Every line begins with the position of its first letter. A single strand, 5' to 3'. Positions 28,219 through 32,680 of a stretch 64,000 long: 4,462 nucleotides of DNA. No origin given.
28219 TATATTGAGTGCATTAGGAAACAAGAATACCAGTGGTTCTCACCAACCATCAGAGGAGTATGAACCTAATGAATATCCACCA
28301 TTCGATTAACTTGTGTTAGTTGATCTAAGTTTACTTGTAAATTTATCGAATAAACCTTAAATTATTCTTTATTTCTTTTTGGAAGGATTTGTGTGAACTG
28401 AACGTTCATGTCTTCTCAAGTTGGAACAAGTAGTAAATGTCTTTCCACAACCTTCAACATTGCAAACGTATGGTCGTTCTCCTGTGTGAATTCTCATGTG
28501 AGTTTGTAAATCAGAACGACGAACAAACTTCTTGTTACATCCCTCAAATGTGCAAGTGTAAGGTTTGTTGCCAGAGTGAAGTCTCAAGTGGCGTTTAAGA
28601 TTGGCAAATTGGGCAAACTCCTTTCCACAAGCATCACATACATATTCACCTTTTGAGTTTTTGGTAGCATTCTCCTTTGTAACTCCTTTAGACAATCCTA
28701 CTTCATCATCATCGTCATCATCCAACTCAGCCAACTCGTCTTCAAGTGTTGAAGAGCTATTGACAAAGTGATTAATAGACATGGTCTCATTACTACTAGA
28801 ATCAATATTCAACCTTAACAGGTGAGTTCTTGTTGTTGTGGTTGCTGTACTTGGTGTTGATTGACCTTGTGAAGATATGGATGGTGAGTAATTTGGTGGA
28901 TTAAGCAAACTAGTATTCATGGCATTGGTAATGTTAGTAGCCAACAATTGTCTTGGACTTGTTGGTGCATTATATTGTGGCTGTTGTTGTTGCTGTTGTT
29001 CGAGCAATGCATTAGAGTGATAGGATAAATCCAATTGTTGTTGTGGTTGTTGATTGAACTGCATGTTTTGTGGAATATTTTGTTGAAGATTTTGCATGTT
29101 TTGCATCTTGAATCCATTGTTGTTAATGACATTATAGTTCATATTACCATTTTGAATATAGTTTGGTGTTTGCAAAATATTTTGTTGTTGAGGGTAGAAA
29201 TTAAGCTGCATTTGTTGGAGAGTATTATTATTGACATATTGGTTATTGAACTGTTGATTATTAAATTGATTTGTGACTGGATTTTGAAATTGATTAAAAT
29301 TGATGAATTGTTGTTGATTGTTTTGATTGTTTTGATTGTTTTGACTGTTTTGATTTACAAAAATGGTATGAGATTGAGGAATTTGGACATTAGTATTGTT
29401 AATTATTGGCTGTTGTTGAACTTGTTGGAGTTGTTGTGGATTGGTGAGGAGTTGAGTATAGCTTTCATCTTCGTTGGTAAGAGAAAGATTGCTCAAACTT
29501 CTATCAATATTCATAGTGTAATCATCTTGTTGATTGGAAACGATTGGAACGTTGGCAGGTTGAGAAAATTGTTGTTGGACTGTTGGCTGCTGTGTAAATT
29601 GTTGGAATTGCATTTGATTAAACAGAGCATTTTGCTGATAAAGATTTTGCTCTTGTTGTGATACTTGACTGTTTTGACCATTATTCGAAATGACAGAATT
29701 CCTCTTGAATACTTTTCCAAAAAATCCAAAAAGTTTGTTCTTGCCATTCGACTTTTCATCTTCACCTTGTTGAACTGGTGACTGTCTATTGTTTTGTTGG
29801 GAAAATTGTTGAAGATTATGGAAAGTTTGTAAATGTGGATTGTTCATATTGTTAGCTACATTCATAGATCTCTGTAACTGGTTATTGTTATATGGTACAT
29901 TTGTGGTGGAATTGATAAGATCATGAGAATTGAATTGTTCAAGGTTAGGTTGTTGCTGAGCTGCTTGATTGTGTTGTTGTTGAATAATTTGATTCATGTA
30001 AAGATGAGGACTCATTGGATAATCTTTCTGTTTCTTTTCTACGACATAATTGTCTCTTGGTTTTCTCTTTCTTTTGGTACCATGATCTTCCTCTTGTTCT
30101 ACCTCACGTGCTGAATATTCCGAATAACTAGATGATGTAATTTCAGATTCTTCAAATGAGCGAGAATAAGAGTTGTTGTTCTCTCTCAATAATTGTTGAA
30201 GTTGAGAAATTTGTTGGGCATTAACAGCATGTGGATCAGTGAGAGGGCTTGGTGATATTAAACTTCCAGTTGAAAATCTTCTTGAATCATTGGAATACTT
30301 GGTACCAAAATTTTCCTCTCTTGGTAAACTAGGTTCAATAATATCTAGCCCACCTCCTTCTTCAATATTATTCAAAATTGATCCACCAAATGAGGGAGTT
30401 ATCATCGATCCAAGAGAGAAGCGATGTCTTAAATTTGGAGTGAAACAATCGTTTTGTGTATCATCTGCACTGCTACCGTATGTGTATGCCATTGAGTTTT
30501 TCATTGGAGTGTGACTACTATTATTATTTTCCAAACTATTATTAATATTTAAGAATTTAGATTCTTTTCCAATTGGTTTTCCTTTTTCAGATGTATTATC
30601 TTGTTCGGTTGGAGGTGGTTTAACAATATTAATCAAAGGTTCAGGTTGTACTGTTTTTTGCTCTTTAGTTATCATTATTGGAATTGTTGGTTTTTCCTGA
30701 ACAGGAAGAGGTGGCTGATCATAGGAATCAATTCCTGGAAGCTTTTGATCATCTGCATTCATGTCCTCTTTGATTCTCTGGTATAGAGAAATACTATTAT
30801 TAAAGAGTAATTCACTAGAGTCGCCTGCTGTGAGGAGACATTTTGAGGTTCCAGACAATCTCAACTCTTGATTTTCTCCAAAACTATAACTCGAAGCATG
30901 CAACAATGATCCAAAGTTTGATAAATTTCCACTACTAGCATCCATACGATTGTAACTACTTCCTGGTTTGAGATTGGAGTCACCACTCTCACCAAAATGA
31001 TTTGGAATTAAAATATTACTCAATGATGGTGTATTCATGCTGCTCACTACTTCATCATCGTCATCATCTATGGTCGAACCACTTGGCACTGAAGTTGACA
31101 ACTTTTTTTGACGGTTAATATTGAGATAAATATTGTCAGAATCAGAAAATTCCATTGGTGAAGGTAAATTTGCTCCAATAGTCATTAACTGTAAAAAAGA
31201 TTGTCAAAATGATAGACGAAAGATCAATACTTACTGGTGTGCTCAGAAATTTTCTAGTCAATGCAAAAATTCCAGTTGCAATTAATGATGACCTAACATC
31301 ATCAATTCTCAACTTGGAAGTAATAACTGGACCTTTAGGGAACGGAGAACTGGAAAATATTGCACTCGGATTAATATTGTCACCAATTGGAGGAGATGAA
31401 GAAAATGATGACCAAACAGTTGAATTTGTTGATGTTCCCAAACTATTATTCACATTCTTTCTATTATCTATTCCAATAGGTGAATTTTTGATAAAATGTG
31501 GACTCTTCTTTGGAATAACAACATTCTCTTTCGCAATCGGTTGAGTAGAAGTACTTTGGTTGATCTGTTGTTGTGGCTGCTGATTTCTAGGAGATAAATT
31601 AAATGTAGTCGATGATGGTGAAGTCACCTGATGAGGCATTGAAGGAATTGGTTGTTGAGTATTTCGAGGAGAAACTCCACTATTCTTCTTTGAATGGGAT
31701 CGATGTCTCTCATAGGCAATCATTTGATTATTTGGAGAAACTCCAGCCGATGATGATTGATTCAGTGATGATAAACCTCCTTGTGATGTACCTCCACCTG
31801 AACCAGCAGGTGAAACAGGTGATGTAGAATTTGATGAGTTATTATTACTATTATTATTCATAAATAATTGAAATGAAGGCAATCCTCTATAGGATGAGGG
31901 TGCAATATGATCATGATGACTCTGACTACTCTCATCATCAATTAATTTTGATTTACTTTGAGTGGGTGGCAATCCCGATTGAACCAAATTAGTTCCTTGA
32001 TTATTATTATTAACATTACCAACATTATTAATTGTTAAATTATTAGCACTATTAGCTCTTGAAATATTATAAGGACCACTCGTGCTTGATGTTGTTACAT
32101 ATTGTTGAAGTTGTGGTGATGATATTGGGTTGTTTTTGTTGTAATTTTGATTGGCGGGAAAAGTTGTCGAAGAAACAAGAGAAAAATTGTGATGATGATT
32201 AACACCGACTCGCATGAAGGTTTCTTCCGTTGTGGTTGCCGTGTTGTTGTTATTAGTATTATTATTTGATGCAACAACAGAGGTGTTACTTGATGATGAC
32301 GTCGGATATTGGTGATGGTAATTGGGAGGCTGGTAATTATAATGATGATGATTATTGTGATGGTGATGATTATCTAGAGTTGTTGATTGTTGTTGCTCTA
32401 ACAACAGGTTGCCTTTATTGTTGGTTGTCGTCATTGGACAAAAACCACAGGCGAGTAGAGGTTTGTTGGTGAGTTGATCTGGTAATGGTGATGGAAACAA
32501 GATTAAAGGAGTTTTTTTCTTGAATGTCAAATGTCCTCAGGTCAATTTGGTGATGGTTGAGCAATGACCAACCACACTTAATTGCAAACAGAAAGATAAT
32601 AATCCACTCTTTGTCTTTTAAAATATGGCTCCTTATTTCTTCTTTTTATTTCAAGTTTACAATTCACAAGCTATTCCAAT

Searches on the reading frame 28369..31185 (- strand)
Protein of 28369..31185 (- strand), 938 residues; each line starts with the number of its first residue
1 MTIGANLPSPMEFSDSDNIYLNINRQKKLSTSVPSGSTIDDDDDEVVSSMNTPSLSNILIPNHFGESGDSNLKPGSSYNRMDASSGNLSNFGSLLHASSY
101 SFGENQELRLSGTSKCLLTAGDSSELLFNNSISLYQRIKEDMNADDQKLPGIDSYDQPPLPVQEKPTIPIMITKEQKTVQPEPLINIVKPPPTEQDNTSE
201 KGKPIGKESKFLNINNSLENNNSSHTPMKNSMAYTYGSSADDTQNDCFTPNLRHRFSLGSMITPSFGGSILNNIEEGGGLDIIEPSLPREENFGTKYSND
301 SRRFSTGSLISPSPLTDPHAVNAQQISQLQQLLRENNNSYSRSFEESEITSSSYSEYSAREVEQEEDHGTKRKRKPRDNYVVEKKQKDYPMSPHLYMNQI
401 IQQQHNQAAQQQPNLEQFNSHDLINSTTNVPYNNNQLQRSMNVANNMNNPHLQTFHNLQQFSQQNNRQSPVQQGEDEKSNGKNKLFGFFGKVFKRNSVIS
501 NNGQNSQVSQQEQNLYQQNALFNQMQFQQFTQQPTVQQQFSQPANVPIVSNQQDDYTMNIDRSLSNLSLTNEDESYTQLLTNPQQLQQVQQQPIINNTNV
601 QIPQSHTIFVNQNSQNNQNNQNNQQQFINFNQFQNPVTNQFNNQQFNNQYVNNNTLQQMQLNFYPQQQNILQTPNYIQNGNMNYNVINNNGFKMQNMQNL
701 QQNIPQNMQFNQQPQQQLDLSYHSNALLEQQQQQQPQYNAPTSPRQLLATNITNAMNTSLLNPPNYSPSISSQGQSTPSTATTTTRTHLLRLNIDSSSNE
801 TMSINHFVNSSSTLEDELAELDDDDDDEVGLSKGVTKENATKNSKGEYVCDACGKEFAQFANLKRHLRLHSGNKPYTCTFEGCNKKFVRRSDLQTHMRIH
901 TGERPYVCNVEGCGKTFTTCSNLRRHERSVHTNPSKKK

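Call 31: search_protein_families(library=pfam, proteins=[window:28369-31185:-], max_evalue=0.0001)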
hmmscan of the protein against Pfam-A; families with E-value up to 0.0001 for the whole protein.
window:28369-31185:- (938 aa): 6 families
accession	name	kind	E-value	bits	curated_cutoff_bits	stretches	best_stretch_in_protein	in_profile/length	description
PF00096.32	zf-C2H2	-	7.8e-17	61.1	25.2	2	906-931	1-23/23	Zinc finger, C2H2 type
PF13465.12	zf-H2C2_2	-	1.2e-16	60.5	40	2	893-919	2-26/26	Zinc-finger double domain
PF13894.12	zf-C2H2_4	-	5.7e-10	39.5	27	0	906-931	1-24/24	C2H2-type zinc finger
PF22110.2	TFIIIA_zf-C2H2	-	5.8e-08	33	27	0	893-926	2-32/32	TFIIIA, beta-beta-alpha zinc finger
PF22995.2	C2CH-3rd_BIRD-IDD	-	5.8e-08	32.7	27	0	881-899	5-23/25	BIRD-IDD transcription factor, third C2HC zinc finger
PF16278.11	zf-C2HE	-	1.4e-05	25.8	30.1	1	815-870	9-60/63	C2HE / C2H2 / C2HC zinc-binding finger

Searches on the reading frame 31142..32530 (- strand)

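Call 31: search_protein_families(library=pfam, proteins=[window:31142-32530:-], max_evalue=0.0001)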
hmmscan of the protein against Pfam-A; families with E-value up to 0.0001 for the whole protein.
window:31142-32530:- (462 aa): 0 families

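Call 74: search_protein_families(library=pfam, proteins=[window:31142-32530:-], max_evalue=0.1)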
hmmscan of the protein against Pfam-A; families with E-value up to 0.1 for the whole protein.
window:31142-32530:- (462 aa): 1 family
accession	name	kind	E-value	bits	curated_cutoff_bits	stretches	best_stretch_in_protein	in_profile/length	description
PF01964.24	ThiC_Rad_SAM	-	0.095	11.9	25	0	321-370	22-71/420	Radical SAM ThiC family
